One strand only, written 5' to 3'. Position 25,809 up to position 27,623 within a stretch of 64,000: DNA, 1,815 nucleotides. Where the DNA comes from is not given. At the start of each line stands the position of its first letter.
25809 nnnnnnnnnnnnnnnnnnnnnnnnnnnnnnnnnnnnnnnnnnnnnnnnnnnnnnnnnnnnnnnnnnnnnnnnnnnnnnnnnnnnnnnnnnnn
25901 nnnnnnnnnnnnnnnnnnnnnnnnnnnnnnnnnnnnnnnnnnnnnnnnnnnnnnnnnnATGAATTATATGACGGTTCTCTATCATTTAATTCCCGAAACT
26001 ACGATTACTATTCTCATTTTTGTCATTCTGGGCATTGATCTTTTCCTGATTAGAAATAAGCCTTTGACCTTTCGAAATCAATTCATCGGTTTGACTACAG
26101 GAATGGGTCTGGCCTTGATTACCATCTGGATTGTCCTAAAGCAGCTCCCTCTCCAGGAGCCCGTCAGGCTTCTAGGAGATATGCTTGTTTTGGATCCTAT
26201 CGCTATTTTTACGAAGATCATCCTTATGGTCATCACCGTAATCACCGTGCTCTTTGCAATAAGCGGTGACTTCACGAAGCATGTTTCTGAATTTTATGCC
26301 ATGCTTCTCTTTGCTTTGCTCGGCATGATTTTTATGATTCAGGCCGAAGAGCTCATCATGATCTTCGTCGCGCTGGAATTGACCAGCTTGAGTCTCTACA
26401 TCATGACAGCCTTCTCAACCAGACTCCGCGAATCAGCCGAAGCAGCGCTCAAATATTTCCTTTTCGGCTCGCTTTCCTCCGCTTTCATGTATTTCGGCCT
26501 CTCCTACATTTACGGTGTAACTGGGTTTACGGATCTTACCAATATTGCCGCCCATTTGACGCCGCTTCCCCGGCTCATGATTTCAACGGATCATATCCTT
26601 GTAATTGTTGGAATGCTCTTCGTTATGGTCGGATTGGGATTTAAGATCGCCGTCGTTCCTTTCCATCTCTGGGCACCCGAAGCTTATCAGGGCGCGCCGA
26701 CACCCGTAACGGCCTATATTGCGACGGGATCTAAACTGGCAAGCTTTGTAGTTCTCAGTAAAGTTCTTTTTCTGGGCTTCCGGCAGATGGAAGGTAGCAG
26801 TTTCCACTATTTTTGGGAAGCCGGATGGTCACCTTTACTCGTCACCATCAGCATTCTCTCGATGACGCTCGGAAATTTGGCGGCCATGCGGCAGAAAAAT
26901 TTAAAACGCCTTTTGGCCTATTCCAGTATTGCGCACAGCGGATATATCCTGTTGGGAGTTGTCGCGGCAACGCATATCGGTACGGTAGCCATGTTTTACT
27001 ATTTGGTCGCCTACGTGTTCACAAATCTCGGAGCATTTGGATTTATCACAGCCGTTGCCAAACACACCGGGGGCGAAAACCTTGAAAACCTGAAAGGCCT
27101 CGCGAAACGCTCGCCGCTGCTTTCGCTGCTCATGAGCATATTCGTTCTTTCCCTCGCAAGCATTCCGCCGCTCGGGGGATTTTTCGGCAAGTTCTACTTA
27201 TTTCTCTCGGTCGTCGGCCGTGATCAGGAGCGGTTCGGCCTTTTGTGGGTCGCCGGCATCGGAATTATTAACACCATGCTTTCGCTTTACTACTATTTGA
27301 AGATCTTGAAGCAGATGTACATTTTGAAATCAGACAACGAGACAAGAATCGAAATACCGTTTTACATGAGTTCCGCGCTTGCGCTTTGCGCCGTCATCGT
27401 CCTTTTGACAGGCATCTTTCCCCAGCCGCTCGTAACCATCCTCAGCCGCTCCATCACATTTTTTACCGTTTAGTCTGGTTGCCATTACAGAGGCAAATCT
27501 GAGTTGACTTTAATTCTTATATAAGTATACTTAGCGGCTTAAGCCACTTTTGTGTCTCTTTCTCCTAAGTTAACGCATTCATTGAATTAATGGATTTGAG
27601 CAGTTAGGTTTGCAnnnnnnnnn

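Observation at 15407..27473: NuoEFG-less, two-NuoM complex I operon placed directly after an A/V-type ATPase operon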

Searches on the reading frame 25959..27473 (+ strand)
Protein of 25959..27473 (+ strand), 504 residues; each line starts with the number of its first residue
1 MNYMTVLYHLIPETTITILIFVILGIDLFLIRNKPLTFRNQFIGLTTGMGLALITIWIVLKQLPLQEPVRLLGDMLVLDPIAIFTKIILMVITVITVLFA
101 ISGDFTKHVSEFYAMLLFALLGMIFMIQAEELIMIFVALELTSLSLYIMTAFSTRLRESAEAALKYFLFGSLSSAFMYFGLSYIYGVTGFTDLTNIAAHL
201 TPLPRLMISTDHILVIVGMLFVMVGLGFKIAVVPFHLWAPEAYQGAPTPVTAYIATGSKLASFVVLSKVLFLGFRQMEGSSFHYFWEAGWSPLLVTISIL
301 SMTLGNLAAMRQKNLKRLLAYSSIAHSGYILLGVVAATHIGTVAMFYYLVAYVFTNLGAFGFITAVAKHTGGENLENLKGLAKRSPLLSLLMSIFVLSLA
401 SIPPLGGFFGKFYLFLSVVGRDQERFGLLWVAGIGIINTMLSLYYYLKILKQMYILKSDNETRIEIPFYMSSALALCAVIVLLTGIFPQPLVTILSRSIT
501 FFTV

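Call 5: search_protein_families(library=pfam, proteins=[window:25959-27473:+])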
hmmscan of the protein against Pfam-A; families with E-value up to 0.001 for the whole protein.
window:25959-27473:+ (504 aa): 1 family
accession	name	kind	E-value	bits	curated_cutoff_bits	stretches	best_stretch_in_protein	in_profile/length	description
PF00361.26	Proton_antipo_M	-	1.7e-66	224.9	21.5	1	129-428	1-285/294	NADH:quinone oxidoreductase/Mrp antiporter, TM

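Call 34: search_protein_families(library=ncbifam, proteins=[window:25959-27473:+], max_evalue=1e-10)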
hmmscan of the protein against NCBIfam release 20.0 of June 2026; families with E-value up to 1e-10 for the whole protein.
window:25959-27473:+ (504 aa): 65 families (the best 25 are shown)
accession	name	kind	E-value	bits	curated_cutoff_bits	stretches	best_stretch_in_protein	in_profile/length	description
TIGR01770.1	NDH_I_N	subfamily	1.1e-116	390.7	332.6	1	8-491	2-471/472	NADH-quinone oxidoreductase subunit NuoN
NF004442.0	PRK05777.1-5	equivalog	6.2e-107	358.5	523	1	7-499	8-478/483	NADH-quinone oxidoreductase subunit NuoN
NF004440.0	PRK05777.1-3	equivalog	2.1e-105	353.4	519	1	5-494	6-468/477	NADH-quinone oxidoreductase subunit NuoN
NF004446.0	PRK05777.2-4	equivalog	8.8e-104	348.4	590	1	10-501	14-497/502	NADH-quinone oxidoreductase subunit NuoN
NF004441.0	PRK05777.1-4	equivalog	1.6e-101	340.5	477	1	108-501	143-522/524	NADH-quinone oxidoreductase subunit NuoN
NF002701.0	PRK02504.1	equivalog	1.2e-92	311.1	569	1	10-498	15-489/513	NAD(P)H-quinone oxidoreductase subunit N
NF004443.0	PRK05777.2-1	equivalog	1.5e-84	285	626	1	9-488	12-481/506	NADH-quinone oxidoreductase subunit NuoN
NF004445.0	PRK05777.2-3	equivalog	9.1e-81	272.2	408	1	2-496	2-471/475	NADH-quinone oxidoreductase subunit NuoN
NF004444.0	PRK05777.2-2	equivalog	1.1e-80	272.1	496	1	8-498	15-490/496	NADH-quinone oxidoreductase subunit NuoN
NF004439.0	PRK05777.1-1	equivalog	9.7e-78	262.2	531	1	20-498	20-481/485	NADH-quinone oxidoreductase subunit NuoN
NF004447.0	PRK05777.2-5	equivalog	3.1e-58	197.9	547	1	10-483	4-450/458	NADH-quinone oxidoreductase subunit NuoN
NF006241.0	PRK08377.1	equivalog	3.3e-58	197.9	645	1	73-498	71-473/494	NADH dehydrogenase subunit N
NF004448.0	PRK05777.2-6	equivalog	1e-50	173.2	869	1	13-480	16-470/492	NADH-quinone oxidoreductase subunit NuoN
NF009305.0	PRK12662.1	equivalog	1.3e-49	169.3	700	1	85-497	78-485/492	putative monovalent cation/H+ antiporter subunit D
NF006419.0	PRK08668.1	equivalog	1.2e-48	166.3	617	1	15-497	5-476/613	NADH dehydrogenase subunit M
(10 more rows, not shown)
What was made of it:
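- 25959..27473 (+): nuoN (504 aa). PF00361 and TIGR01770 (calls 5, 34).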
